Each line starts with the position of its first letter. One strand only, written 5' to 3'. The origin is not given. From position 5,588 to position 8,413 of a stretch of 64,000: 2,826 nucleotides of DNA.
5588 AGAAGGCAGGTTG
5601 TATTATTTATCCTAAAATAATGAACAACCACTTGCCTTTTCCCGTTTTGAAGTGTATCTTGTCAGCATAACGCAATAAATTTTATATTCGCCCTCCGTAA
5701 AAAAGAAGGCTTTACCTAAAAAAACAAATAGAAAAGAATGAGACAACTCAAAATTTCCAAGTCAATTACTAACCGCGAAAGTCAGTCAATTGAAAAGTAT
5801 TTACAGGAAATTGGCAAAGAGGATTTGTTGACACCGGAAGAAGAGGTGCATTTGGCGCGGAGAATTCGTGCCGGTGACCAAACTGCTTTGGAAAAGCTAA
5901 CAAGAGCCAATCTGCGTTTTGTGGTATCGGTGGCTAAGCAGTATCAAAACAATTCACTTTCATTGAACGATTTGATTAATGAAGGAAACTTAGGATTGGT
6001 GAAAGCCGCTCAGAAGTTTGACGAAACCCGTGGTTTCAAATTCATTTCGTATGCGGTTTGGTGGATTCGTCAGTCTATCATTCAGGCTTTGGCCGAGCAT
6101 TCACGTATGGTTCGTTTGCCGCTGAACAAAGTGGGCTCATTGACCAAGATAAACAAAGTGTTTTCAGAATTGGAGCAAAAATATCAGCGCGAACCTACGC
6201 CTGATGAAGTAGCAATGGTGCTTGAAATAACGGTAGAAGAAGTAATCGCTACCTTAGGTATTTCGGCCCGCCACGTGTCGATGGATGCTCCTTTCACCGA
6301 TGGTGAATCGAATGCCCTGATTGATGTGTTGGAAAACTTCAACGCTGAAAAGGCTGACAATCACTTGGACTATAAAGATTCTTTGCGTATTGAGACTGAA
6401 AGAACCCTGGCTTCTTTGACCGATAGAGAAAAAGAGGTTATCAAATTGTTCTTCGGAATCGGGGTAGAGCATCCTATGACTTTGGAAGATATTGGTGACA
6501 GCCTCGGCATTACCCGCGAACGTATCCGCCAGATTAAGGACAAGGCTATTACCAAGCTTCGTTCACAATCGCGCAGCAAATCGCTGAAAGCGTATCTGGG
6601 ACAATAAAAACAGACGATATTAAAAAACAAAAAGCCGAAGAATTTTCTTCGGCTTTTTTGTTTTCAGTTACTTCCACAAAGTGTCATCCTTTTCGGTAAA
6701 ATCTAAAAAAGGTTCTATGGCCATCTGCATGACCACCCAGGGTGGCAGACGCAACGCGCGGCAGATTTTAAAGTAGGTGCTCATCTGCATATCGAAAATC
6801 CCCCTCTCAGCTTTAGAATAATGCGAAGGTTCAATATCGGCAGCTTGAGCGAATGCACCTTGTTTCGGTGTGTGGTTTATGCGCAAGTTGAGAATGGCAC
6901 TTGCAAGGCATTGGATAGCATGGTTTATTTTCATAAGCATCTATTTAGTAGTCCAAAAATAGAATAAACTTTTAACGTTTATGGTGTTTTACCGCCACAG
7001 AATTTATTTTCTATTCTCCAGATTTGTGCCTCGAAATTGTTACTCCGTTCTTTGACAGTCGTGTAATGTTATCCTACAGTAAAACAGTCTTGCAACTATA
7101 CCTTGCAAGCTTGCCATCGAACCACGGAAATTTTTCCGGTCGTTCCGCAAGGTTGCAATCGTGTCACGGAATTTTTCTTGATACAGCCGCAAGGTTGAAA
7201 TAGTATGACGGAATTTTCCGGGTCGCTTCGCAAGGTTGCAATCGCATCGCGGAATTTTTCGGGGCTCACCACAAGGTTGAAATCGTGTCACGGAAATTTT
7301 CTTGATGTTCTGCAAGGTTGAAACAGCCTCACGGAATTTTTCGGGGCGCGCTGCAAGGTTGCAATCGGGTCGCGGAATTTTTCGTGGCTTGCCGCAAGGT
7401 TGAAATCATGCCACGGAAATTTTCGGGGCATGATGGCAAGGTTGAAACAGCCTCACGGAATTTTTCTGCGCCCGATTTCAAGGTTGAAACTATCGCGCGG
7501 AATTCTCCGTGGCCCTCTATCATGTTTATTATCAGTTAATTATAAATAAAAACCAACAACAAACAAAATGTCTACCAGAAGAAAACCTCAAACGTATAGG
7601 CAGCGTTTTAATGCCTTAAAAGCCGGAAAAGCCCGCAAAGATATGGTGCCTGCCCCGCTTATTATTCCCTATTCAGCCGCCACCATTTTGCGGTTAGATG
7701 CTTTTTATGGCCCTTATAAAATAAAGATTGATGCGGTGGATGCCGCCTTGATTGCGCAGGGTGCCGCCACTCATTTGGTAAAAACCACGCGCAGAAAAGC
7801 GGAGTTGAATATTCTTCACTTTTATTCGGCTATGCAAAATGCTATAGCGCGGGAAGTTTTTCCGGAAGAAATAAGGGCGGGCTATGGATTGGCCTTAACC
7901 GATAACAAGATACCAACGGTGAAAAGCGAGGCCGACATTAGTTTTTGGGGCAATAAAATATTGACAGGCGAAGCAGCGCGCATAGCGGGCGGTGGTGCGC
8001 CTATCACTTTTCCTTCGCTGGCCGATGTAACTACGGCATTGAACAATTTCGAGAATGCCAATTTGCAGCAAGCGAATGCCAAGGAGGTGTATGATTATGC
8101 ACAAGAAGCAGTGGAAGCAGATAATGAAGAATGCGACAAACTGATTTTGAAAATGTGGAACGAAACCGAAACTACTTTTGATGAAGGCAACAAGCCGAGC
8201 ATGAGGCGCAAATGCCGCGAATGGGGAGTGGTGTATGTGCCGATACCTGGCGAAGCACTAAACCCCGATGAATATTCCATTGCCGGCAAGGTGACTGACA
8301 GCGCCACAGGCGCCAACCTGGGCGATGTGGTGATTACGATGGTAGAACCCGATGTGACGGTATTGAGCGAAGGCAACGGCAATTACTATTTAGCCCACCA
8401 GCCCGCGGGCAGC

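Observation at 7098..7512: Ten phased 41-42 bp direct repeats with a 3-unit (~124 bp) higher-order structure, between an XRE regulator and a CarboxypepD_reg-domain gene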

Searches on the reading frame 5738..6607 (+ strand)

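Call 10: search_protein_families(library=pfam, proteins=[window:5738-6607:+], max_evalue=0.01)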
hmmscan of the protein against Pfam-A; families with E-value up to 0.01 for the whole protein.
window:5738-6607:+ (289 aa): 5 families
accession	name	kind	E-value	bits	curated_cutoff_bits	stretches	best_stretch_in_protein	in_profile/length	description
PF04545.22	Sigma70_r4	-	1.2e-19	70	24.1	1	224-275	2-49/50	Sigma-70, region 4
PF04542.20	Sigma70_r2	-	5.8e-19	68.1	24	1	55-123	2-70/71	Sigma-70 region 2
PF00140.25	Sigma70_r1_2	-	2.3e-15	56.7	22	1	17-48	2-33/34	Sigma-70 factor, region 1.2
PF04539.22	Sigma70_r3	-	2.5e-14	53.6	25.3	1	135-207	3-75/78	Sigma-70 region 3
PF13545.12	HTH_Crp_2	-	0.0082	16.5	27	0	240-263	16-39/70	Crp-like helix-turn-helix domain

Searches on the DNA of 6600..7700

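Call 9: search_rna_families(source=window, start=6600, end=7700, threshold=evalue, max_evalue=10)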
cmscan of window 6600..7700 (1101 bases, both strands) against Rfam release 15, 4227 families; matches with E-value up to 10: 28.
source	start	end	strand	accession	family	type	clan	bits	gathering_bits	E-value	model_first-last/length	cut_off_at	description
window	6618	6758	-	RF00121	MicC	Gene; sRNA;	-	26.8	90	0.16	1-123/123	no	MicC RNA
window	6617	6707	-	RF01606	plasmodium_snoR31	Gene; snRNA; snoRNA; HACA-box;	-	25.9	60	0.54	1-145/145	no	small nucleolar RNA snoR31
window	6625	6725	-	RF01859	Phe_leader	Cis-reg; leader;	-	25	55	0.13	1-125/125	no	Phenylalanine leader peptide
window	6621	6666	-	RF03234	mir-2813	Gene; miRNA;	-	24.7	70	0.073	1-67/67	no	mir-2813 microRNA precursor family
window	6600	6659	+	RF02057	STnc40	Gene; sRNA;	-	23.7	45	0.19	18-70/70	5'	Salmonella enterica sRNA STnc40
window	6618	6743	-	RF01774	rpsL_ricks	Cis-reg; leader;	-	23.1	60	6.4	1-131/131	no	Rickettsia rpsL leader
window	6623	6684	-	RF02074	STnc240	Gene; sRNA;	-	22.1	55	1.7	1-77/77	no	Enterobacterial sRNA STnc240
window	6956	7023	-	RF02728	HrrF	Gene; sRNA;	-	21.5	77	0.43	1-116/116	no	Haemophilus regulatory RNA responsive to iron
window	6630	6740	-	RF01796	frnS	Gene; sRNA;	-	21.1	60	0.66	1-119/119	no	Fumarate/nitrate reductase regulator sRNA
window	6600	6670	+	RF00121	MicC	Gene; sRNA;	-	20.4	90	3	54-123/123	5'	MicC RNA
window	6605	6664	+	RF02074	STnc240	Gene; sRNA;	-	20.3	55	4.2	1-77/77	no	Enterobacterial sRNA STnc240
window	6632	6702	-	RF02693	psm_mec_RNA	Gene; sRNA;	-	20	85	6.3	1-143/143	no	psm_mec locus RNA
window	6622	6702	-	RF02029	sraA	Gene; sRNA;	-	19.9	56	3.4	1-95/95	no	sraA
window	6622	6656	+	RF02844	RefA9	Gene; antisense;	-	19.7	49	3.5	25-64/64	no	Enterococcus sRNA A9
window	6626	6700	-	RF02891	AgrB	Gene; antisense;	-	18.6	40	3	1-84/84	no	ArsR-gov region gene B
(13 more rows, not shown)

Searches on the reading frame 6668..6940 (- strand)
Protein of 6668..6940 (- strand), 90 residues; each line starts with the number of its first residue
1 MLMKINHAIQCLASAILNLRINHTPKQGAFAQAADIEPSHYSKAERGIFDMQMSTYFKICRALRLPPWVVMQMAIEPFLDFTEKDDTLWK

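Call 10: search_protein_families(library=pfam, proteins=[window:6668-6940:-], max_evalue=0.01)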
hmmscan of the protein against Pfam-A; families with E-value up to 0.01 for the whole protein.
window:6668-6940:- (90 aa): 1 family
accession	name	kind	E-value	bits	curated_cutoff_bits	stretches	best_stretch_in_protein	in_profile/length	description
PF01381.28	HTH_3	-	0.0062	17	23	1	27-67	12-52/55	Helix-turn-helix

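Call 11: search_protein_families(library=phrogs, proteins=[window:6668-6940:-], max_evalue=0.01)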
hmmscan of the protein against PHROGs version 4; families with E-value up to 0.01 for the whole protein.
window:6668-6940:- (90 aa): 0 families

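Call 29: search_protein_families(library=ncbifam, proteins=[window:6668-6940:-], max_evalue=0.01)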
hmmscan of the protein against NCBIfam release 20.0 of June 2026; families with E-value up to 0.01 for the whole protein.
window:6668-6940:- (90 aa): 0 families

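Call 84: find_homologous_proteins(query=window:6668-6940:-, max_evalue=0.001)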
Query window:6668-6940:- (90 aa): 1 proteins with E <= 0.001 among 1 candidates.
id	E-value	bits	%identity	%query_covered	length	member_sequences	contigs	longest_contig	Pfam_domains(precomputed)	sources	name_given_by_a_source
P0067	1.7e-53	196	100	98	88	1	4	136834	-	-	-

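Call 85: find_encoding_contigs(protein=P0067, flank=3000, max_places=6)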
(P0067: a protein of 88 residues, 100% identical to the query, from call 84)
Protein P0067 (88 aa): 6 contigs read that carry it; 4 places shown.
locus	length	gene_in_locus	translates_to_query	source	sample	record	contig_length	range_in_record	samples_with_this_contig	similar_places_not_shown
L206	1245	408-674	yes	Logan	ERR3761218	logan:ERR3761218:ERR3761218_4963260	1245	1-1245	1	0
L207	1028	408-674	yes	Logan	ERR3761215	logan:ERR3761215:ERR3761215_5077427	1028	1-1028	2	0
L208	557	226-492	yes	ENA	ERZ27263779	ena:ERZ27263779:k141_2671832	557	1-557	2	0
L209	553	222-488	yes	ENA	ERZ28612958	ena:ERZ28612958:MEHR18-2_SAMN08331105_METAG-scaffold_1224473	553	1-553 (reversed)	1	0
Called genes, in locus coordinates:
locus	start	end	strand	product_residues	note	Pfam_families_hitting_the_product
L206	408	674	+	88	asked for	-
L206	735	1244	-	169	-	?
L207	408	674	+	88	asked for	-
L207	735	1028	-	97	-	?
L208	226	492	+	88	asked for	-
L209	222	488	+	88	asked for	-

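Call 103: search_protein_families(library=padloc, proteins=[window:6668-6940:-], max_evalue=0.01)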
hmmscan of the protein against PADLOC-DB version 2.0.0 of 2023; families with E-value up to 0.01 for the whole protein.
window:6668-6940:- (90 aa): 1 family
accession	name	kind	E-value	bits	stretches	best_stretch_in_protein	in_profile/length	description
PDLC02926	HTH_VI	-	2.4e-05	22.5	1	12-75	2-65/92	-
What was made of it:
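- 6668..6940 (-): Divergent 90-aa XRE-type HTH ORF, the candidate binder of the array. It is an orphan in a 5.8-billion-protein database. Pfam HTH_3 E 0.006 (call 10); PADLOC HTH_VI E 2.4e-5 (call 103); only a self hit (call 84)
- On Operator region of an XRE-type regulator: The HTH ORF at 6668-6940 is supported by calls 10 and 103.
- Tried and rejected: PHROGs, NCBIfam and PADLOC gave nothing useful (calls 11, 29, 103).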

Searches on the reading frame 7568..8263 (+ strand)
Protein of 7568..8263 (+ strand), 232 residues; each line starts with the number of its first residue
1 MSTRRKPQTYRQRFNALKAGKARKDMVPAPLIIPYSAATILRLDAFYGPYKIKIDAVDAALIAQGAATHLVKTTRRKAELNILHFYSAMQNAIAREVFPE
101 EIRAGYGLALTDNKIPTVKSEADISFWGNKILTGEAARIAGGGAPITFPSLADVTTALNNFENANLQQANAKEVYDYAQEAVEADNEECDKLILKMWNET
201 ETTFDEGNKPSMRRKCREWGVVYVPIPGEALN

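Call 57: predict_structure(alignment_id=A2)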
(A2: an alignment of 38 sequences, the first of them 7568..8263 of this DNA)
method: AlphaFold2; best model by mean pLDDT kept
length: 232 residues; sequences in the alignment: 38
mean_pLDDT: 90.9   pTM: 0.72
mean pLDDT of the five models: 90.9, 89.5, 88.7, 88.6, 88.1
residues with pLDDT >= 90: 168; 70-90: 54; 50-70: 9; < 50: 1
segments of 3 or more residues with pLDDT < 50: none
pLDDT, mean of each block of 10 residues (from residue 1): 79 93 91 93 95 95 96 96 95 90 90 89 94 92 88 95 95 96 94 94 89 89 70 46
secondary structure, 60 per line:
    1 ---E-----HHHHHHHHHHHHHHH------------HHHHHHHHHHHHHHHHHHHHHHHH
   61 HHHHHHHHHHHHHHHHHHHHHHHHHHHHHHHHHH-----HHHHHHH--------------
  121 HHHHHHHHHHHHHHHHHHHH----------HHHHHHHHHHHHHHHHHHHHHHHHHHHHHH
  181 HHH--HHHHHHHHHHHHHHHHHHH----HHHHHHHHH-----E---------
elements in order: H10-24 H37-94 H100-106 H121-140 H151-183 H186-204 H209-217

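Call 62: fold_search(model_id=the predicted structure, library=pdb)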
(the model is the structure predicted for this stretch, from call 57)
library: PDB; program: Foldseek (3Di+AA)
matches with E <= 10: 600; with E <= 0.001: 0
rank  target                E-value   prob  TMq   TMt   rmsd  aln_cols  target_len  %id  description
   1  6ewy                  4.7e-02  0.82  0.28  0.31  16.1       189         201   16  RipA Peptidoglycan hydrolase (Rv1477, Mycobacterium tuberculosis) N-terminal domain (released 2018-05-02)
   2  2yfb_B                5.0e-02  0.75  0.29  0.29  15.1       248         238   10  X-ray structure of McpS ligand binding domain in complex with succinate (released 2012-04-18)
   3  9hmx_A                9.3e-02  0.77  0.29  0.33  13.5       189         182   14  Structure of SteB-RipA complex from Mycobacterium tuberculosis (released 2025-07-30)
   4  2yfb_A                9.3e-02  0.77  0.32  0.32  14.6       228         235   12  X-ray structure of McpS ligand binding domain in complex with succinate (released 2012-04-18)
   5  2yfa_A                1.0e-01  0.75  0.32  0.32  14.8       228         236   12  X-ray structure of McpS ligand binding domain in complex with malate (released 2012-04-18)
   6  5c22_B                1.1e-01  0.44  0.26  0.23  14.4       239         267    8  Crystal structure of Zn-bound HlyD from E. coli (released 2016-02-17)
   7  5c22_A                1.8e-01  0.41  0.27  0.24  13.4       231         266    7  Crystal structure of Zn-bound HlyD from E. coli (released 2016-02-17)
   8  5c21_A                1.8e-01  0.33  0.25  0.22  15.1       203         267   10  Crystal structure of native HlyD from E. coli (released 2016-02-17)
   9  5c21_B                2.1e-01  0.25  0.23  0.22  14.4       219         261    9  Crystal structure of native HlyD from E. coli (released 2016-02-17)
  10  7nna                  2.4e-01  0.38  0.23  0.27  17.1       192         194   11  Toxin Import Through the Antibiotic Efflux Channel TolC (released 2021-07-07)
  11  5c22_C                2.4e-01  0.35  0.27  0.24  15.4       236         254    8  Crystal structure of Zn-bound HlyD from E. coli (released 2016-02-17)
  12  4bne_A                2.4e-01  0.33  0.22  0.19  14.4       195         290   13  Pacsin2 Interacts with Membranes and Actin-Filaments (released 2014-05-14)
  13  3haj_A                3.1e-01  0.51  0.26  0.22  13.4       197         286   11  Crystal structure of human PACSIN2 F-BAR domain (p212121 lattice) (released 2009-06-16)
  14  4bne_B                3.1e-01  0.33  0.22  0.19  13.9       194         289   11  Pacsin2 Interacts with Membranes and Actin-Filaments (released 2014-05-14)
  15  4tko                  3.2e-01  0.28  0.25  0.20  19.1       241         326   10  Structure of the periplasmic adaptor protein EmrA (released 2014-07-09)
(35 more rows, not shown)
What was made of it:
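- Tried and rejected: The N-domain alone gave a best E-value of 0.05 (call 62).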

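Call 91: find_related_loci(query=A2, collection=viral_contigs, flank=2000)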
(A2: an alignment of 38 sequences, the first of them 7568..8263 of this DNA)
Query A2 (232 aa) in viral_contigs; peptide patterns used: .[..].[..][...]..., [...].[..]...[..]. (x = any residue, [..] = any of these).
46 stretches matched a pattern, but none encodes a relative of the query by tblastn (E <= 1e-3).
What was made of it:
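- No relatives were found in viral contigs (call 91).
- Tried and rejected: No relatives were found in IMG/VR (call 91).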

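Call 100: search_protein_representatives(alignment_id=A2)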
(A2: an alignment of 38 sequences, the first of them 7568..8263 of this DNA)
Query: 38 sequences, 397 profile positions. Proteins with E-value up to 0.001 (for the whole library): 112722; up to 1e-10: 24890; up to 1e-30: 2878. The best 150 are listed.
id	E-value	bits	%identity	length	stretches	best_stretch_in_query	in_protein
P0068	0.0e+00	1681.6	-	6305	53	238-396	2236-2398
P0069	0.0e+00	1025.5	-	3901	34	238-376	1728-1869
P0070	0.0e+00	1009.0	-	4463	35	238-396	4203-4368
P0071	8.5e-297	999.4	-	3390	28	238-396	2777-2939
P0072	1.8e-288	972.0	-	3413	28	237-396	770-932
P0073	1.7e-265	896.3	-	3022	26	238-396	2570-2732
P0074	3.1e-257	869.1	-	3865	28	239-396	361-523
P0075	7.6e-240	811.9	-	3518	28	233-391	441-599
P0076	6.2e-232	785.8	-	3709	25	238-395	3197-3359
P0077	5.4e-213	723.5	-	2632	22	237-396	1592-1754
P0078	5.1e-192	654.4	-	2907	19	232-388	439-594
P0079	5.8e-188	641.0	-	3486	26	237-370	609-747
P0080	2.2e-187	639.2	-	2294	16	236-395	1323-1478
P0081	3.4e-187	638.5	-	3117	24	238-396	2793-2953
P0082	3.2e-185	632.0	-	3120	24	237-395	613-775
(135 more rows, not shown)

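Call 104: search_solved_structures(query=A2, max_evalue=1)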
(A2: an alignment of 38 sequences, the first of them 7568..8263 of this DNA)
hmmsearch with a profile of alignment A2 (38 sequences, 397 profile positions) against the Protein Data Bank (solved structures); distinct sequences matched with E-value up to 1: 23.
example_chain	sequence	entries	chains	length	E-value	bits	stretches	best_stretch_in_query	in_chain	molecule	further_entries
9c7v_B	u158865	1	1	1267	2.9e-16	62.5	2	236-375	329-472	BOS complex subunit NOMO2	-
5aq0_A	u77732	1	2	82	2.8e-11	46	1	239-316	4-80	CARBOXYPEPTIDASE D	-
9j6z_A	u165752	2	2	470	5.9e-11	45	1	238-340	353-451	Carboxypeptidase D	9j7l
4wi0_B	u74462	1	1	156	7.9e-08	34.7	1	246-307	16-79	Cellulosomal scaffoldin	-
4u3s_B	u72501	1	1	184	1.2e-07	34.1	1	246-307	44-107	Cellulosomal scaffoldin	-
9gbc_A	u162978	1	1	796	3.1e-06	29.4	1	238-351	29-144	TonB-linked outer membrane receptor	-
2nsm_A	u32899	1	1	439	1.1e-05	27.6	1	238-322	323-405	Carboxypeptidase N catalytic chain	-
1h8l_A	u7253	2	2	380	0.00013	24.1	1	238-315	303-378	CARBOXYPEPTIDASE GP180 RESIDUES 503-882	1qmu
3mn8_A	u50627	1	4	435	0.00015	23.9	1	238-317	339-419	LP15968p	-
3njx_A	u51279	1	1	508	0.00024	23.2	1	261-313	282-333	Rhamnogalacturonase B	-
1nkg_A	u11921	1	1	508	0.00024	23.2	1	261-313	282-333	Rhamnogalacturonase B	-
2xhn_A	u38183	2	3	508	0.00025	23.2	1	261-313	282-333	RHAMNOGALACTURONASE B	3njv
10ps_A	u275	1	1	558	0.0029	19.7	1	246-298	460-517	Serine-aspartate repeat-containing protein D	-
5g5d_B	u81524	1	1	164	0.0053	18.8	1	252-306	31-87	CELLULOSOMAL-SCAFFOLDING PROTEIN A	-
2b59_B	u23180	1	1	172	0.006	18.6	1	252-306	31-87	Cellulosomal scaffolding protein A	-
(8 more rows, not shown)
